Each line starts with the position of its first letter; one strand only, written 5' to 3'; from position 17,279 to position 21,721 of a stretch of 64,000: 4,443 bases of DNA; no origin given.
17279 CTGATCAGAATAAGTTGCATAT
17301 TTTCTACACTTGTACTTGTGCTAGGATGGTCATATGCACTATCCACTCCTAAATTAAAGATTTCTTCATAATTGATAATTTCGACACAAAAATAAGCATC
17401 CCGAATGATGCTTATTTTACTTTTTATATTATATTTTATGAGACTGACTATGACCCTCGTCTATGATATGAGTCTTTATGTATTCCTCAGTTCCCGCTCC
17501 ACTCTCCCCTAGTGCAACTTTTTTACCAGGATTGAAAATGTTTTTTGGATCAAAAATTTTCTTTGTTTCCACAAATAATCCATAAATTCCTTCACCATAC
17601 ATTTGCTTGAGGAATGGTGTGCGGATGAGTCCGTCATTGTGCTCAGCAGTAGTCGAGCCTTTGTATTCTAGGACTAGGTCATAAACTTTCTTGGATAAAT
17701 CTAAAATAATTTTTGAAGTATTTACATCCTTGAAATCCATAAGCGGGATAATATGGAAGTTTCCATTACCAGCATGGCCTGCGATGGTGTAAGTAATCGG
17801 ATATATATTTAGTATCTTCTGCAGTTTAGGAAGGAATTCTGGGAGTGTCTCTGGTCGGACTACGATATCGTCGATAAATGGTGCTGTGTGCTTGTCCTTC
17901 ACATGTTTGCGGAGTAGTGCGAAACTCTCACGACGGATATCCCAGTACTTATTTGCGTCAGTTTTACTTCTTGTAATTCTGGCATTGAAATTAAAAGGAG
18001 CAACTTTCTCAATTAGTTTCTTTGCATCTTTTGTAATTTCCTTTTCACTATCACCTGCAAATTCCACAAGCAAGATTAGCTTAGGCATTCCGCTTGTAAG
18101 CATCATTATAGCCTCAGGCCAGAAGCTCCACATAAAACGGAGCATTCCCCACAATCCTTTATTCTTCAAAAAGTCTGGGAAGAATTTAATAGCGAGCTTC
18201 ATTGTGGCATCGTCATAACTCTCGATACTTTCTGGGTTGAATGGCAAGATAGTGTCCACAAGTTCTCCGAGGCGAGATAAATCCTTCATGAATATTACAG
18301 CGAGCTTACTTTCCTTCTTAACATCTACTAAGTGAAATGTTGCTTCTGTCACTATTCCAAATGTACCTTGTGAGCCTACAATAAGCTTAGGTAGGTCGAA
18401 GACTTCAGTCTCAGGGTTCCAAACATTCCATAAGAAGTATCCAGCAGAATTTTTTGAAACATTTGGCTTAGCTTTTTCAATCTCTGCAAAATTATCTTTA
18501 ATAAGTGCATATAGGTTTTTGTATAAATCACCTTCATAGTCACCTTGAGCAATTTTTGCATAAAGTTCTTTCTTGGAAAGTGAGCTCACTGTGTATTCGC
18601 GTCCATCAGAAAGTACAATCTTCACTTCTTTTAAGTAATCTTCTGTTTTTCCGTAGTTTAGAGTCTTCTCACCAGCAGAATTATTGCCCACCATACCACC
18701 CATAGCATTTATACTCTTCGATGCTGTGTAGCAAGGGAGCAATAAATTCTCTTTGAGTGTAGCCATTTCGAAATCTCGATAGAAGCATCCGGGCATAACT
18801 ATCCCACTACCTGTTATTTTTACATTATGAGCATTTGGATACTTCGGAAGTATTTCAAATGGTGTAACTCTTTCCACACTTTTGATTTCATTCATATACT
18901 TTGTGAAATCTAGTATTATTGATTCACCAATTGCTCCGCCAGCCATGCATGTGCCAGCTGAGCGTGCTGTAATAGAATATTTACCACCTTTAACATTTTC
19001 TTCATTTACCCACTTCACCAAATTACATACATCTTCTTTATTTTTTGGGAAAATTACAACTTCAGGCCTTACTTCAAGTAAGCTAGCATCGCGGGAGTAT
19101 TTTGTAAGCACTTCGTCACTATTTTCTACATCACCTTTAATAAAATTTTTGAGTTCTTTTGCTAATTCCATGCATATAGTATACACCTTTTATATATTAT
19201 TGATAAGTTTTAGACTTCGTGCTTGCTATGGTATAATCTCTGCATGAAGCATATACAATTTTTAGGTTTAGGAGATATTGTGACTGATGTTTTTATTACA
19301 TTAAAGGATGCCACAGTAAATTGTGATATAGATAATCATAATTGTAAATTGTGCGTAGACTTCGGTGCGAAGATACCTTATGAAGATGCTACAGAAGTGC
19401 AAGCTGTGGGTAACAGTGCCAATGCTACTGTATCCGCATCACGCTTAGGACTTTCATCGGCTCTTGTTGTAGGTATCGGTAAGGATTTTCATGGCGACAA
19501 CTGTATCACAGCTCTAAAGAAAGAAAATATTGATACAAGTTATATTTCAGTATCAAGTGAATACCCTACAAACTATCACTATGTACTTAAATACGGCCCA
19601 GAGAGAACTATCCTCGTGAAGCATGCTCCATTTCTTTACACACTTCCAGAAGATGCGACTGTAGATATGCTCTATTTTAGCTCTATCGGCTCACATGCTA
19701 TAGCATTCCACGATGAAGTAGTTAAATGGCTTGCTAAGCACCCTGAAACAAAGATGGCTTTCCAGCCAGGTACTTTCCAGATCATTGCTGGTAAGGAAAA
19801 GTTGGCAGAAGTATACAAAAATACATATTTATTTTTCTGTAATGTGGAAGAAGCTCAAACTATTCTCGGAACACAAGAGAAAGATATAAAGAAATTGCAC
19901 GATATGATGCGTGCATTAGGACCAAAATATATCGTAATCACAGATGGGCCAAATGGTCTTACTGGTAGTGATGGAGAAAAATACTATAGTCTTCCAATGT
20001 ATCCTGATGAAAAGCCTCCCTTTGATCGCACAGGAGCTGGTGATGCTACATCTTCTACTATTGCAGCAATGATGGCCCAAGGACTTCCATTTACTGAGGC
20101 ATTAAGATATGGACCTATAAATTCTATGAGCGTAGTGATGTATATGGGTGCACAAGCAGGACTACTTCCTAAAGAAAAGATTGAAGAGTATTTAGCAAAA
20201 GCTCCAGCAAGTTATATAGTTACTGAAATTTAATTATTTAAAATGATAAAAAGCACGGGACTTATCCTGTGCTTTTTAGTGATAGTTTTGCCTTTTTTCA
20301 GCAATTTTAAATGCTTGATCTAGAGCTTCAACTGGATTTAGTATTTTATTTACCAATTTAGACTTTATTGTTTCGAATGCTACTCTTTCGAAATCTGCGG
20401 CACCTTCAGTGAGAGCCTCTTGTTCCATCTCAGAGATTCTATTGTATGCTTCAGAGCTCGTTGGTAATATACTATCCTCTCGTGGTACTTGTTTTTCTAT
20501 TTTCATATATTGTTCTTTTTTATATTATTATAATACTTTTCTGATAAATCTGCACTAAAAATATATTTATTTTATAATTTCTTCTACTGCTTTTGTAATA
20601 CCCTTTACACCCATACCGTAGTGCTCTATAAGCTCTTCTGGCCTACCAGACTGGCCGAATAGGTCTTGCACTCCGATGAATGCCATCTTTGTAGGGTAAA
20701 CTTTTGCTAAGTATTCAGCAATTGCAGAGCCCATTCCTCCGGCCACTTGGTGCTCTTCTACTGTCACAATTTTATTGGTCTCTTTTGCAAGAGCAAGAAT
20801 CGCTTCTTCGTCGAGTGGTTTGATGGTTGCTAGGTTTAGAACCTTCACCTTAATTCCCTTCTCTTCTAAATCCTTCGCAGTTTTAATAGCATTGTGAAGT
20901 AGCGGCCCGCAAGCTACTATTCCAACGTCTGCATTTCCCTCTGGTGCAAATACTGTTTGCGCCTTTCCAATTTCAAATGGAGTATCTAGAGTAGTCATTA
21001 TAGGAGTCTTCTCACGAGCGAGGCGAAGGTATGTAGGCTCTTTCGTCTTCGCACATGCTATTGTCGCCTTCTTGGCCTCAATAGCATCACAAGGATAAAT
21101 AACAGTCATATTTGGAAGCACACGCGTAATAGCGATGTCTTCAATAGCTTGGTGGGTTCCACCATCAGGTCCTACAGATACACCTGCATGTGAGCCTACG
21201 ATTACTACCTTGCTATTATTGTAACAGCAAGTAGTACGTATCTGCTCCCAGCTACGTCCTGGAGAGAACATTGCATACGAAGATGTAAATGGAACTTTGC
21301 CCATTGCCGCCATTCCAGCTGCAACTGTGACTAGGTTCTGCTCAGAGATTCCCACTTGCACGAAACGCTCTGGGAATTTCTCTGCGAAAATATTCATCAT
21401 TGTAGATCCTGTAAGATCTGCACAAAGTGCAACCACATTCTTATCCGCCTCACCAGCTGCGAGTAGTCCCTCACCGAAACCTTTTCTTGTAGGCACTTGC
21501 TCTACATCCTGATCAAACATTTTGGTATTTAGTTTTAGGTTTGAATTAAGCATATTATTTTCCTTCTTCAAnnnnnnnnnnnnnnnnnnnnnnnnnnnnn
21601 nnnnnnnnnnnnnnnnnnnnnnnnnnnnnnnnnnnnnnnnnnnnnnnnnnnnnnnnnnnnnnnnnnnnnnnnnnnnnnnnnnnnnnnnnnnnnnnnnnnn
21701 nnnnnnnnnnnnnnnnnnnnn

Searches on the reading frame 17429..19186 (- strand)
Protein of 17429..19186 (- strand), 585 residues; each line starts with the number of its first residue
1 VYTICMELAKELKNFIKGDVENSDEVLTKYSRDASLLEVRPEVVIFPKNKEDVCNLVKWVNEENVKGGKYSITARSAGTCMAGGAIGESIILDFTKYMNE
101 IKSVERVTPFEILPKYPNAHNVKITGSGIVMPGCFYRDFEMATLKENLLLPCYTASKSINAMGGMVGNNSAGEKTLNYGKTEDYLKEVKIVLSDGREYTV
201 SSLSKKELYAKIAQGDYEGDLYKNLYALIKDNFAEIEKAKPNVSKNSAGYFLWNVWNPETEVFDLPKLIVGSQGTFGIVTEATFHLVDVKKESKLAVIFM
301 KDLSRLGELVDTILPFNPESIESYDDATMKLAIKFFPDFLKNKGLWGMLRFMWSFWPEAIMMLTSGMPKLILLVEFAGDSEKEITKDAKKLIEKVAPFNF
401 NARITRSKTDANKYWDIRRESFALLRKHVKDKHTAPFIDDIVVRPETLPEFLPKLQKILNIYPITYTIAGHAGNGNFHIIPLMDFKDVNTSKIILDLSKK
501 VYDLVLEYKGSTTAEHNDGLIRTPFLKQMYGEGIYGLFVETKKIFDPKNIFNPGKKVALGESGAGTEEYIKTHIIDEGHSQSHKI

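Call 24: search_protein_families(library=pfam, proteins=[window:17429-19186:-], max_evalue=0.001)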
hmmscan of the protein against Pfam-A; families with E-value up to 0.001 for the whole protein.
window:17429-19186:- (585 aa): 2 families
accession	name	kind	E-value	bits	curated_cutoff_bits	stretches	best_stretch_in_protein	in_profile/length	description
PF02913.24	FAD-oxidase_C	-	1.2e-41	143.5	21.2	1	293-555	5-247/248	FAD linked oxidases, C-terminal domain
PF01565.28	FAD_binding_4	-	7.6e-19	68.2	26.4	1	41-200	1-138/139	FAD binding domain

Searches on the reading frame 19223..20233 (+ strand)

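Call 24: search_protein_families(library=pfam, proteins=[window:19223-20233:+], max_evalue=0.001)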
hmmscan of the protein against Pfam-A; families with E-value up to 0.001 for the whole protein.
window:19223-20233:+ (336 aa): 2 families
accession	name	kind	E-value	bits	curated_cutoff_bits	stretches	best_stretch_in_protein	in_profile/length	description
PF00294.29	PfkB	-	2.7e-29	102.9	25.8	1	50-315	25-299/302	pfkB family carbohydrate kinase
PF08543.17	Phos_pyr_kin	-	2e-05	24.6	27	1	197-295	116-222/246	Phosphomethylpyrimidine kinase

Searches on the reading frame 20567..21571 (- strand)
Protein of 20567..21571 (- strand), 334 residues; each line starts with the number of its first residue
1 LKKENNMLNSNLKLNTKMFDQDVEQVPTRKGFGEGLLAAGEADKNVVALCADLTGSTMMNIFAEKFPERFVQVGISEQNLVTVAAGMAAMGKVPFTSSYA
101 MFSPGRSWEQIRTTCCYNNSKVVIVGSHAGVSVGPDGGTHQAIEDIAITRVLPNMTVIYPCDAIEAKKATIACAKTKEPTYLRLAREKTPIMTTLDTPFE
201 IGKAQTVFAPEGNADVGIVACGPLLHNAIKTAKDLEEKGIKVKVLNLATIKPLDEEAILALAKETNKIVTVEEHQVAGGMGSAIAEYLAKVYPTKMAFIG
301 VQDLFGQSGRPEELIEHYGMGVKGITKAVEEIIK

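Call 24: search_protein_families(library=pfam, proteins=[window:20567-21571:-], max_evalue=0.001)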
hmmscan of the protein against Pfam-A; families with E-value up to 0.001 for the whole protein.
window:20567-21571:- (334 aa): 4 families
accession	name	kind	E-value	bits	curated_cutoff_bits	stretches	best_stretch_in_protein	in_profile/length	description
PF02779.29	Transket_pyr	-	1.9e-42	145.3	27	1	25-190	2-173/174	Transketolase, pyrimidine binding domain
PF02780.25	Transketolase_C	-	2.5e-28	98.9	25.9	1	213-325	9-124/124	Transketolase, C-terminal domain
PF22613.1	Transketolase_C_1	-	1.5e-08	35.3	27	1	211-320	9-112/113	Transketolase-like TK C-terminal domain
PF17147.9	PFOR_II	-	4.3e-07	30.7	27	1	214-294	1-81/102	Pyruvate:ferredoxin oxidoreductase core domain II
